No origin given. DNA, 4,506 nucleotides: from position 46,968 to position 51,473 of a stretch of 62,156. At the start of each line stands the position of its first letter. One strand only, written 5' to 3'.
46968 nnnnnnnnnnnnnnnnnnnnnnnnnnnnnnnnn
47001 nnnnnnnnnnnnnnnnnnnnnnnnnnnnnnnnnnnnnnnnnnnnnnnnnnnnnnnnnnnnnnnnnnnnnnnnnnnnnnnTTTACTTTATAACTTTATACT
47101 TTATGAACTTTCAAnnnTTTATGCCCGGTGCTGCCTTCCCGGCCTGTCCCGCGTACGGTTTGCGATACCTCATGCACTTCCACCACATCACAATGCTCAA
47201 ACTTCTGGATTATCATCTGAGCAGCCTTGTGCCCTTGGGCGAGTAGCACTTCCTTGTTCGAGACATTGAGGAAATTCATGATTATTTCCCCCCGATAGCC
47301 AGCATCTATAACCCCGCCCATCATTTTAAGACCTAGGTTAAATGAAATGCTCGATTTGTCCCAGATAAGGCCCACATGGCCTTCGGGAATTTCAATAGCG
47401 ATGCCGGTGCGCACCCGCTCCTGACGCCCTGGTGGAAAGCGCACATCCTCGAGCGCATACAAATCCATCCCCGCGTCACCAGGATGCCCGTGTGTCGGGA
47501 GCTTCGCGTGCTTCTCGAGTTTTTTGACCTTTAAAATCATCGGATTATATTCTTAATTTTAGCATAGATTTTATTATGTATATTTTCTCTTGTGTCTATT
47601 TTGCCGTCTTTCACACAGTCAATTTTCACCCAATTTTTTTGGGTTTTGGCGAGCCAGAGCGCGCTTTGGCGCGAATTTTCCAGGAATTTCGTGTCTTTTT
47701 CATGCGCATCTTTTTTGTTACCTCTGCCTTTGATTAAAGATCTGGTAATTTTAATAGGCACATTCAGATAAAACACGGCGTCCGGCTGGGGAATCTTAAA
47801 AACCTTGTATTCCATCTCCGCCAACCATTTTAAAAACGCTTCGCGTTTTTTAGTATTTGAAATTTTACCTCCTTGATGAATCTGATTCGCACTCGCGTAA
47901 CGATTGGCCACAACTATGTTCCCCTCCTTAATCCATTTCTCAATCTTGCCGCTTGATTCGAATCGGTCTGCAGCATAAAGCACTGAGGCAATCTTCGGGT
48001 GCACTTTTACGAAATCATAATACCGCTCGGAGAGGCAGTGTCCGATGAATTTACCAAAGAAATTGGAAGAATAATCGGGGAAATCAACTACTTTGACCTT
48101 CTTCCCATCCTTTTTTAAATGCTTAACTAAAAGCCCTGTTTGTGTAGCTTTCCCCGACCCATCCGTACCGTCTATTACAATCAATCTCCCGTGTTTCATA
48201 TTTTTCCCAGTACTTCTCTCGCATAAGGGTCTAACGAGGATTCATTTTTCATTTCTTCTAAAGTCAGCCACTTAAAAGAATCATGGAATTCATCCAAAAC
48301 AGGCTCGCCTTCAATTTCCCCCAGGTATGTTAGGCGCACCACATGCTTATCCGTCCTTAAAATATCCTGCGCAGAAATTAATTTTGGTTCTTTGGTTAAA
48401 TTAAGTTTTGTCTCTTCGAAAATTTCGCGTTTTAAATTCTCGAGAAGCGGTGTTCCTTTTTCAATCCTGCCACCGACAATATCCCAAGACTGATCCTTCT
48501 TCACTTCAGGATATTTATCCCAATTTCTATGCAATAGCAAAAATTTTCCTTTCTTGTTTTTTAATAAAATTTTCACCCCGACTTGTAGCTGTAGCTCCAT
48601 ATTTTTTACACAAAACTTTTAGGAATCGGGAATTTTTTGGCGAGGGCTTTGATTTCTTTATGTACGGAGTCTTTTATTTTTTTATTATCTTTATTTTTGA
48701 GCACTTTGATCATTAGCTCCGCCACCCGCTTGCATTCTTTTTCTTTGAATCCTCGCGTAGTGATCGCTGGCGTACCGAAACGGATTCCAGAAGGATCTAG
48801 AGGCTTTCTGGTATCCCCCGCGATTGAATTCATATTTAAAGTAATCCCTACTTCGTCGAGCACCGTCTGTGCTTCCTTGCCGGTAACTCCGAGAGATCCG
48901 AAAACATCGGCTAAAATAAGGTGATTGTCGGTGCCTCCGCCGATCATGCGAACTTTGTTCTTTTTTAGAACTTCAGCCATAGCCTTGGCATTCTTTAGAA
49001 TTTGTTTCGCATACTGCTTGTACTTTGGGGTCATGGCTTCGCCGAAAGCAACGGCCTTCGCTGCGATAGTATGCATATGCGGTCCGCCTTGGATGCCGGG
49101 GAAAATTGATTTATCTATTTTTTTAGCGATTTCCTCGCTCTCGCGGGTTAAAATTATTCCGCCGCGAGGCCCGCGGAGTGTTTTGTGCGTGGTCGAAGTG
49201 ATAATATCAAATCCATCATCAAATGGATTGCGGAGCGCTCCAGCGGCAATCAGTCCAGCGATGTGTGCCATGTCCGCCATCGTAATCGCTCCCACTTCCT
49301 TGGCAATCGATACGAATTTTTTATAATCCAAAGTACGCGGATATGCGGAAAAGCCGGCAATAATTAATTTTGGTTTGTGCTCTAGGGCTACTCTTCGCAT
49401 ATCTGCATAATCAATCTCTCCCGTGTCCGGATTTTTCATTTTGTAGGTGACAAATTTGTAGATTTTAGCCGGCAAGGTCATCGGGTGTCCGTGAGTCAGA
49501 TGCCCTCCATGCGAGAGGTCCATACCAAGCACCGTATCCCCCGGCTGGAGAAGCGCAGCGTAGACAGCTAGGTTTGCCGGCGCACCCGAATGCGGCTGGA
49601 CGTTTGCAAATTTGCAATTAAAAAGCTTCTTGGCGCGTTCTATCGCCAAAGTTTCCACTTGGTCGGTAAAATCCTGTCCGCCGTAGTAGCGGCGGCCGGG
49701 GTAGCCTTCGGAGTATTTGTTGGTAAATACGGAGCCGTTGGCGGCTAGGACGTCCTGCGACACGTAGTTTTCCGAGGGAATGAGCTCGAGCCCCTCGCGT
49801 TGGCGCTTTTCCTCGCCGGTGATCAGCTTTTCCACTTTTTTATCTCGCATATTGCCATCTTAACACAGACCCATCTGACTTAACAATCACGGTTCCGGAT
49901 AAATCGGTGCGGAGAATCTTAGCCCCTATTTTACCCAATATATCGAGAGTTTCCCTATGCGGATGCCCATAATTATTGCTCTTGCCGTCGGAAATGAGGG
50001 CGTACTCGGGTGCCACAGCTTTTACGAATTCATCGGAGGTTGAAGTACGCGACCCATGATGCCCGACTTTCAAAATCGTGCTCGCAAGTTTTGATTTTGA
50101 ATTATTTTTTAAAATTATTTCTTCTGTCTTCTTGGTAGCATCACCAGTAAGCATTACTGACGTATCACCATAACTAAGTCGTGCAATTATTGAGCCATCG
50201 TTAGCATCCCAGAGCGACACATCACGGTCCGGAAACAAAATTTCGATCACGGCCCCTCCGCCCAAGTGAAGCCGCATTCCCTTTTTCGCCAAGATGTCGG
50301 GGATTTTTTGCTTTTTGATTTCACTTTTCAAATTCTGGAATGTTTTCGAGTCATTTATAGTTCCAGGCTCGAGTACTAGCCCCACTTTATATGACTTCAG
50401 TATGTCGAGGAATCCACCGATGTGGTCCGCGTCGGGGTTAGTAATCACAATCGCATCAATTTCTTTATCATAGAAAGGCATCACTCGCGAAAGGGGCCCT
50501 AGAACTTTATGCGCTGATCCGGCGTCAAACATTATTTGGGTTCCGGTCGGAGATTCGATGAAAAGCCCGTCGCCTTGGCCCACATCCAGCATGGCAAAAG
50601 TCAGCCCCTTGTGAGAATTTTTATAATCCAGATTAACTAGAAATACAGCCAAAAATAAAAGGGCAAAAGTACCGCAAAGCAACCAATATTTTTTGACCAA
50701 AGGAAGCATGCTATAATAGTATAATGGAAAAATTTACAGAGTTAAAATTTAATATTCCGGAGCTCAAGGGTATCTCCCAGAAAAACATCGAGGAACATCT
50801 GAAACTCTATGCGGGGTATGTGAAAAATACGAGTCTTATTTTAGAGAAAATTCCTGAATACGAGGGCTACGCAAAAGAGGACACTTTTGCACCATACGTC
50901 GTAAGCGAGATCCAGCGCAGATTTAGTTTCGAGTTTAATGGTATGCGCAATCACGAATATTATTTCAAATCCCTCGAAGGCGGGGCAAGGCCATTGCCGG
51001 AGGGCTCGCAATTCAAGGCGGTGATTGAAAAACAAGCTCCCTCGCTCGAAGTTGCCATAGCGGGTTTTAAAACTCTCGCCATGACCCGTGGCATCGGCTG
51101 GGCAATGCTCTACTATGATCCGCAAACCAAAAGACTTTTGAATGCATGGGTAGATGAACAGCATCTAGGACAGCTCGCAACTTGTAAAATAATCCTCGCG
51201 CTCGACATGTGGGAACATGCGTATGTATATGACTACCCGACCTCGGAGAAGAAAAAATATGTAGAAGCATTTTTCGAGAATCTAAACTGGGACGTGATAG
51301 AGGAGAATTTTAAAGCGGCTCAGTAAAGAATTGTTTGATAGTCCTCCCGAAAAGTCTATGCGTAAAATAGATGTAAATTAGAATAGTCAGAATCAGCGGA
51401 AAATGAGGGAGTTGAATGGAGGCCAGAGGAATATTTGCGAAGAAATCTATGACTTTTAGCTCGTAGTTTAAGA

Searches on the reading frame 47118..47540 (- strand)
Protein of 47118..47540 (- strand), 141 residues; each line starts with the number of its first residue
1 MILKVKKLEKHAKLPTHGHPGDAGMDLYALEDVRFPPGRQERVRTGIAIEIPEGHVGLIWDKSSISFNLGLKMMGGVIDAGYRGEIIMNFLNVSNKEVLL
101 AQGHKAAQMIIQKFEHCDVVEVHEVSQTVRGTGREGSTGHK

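Call 69: search_protein_families(library=pfam, proteins=[window:47118-47540:-], max_evalue=0.00001)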
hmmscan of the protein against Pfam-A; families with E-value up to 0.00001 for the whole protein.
window:47118-47540:- (141 aa): 2 families
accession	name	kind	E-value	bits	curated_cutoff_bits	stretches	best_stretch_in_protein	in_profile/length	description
PF00692.24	dUTPase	-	3.8e-26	91.8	22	1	11-139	2-129/129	dUTPase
PF22769.1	DCD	-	7.3e-08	33.1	27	1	48-113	86-152/153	dCTP deaminase-like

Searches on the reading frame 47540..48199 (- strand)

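Call 69: search_protein_families(library=pfam, proteins=[window:47540-48199:-], max_evalue=0.00001)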
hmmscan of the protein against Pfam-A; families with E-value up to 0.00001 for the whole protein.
window:47540-48199:- (220 aa): 1 family
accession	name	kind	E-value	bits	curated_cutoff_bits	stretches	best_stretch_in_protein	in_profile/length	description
PF02223.23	Thymidylate_kin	-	3.8e-24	85.8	27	1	9-195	1-174/185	Thymidylate kinase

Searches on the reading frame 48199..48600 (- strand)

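Call 69: search_protein_families(library=pfam, proteins=[window:48199-48600:-], max_evalue=0.00001)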
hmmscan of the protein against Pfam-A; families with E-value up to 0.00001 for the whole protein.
window:48199-48600:- (134 aa): 1 family
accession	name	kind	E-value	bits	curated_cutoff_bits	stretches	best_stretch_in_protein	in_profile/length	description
PF00293.34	NUDIX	-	4.3e-16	59.6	21.1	1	6-129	3-129/134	NUDIX domain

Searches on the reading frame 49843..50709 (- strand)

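Call 69: search_protein_families(library=pfam, proteins=[window:49843-50709:-], max_evalue=0.00001)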
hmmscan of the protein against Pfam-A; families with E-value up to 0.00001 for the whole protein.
window:49843-50709:- (289 aa): 1 family
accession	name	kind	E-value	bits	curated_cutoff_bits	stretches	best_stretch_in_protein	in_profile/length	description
PF00753.33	Lactamase_B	-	3.9e-13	50.2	22.7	1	43-239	3-192/196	Metallo-beta-lactamase superfamily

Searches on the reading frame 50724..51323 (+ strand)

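Call 70: search_protein_families(library=pfam, proteins=[window:50724-51323:+], max_evalue=0.00001)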
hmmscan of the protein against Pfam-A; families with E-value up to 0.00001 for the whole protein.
window:50724-51323:+ (200 aa): 1 family
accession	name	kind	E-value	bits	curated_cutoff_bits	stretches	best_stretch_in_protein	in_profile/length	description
PF02777.23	Sod_Fe_C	-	6.8e-20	71.5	20.9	1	96-195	4-102/102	Iron/manganese superoxide dismutases, C-terminal domain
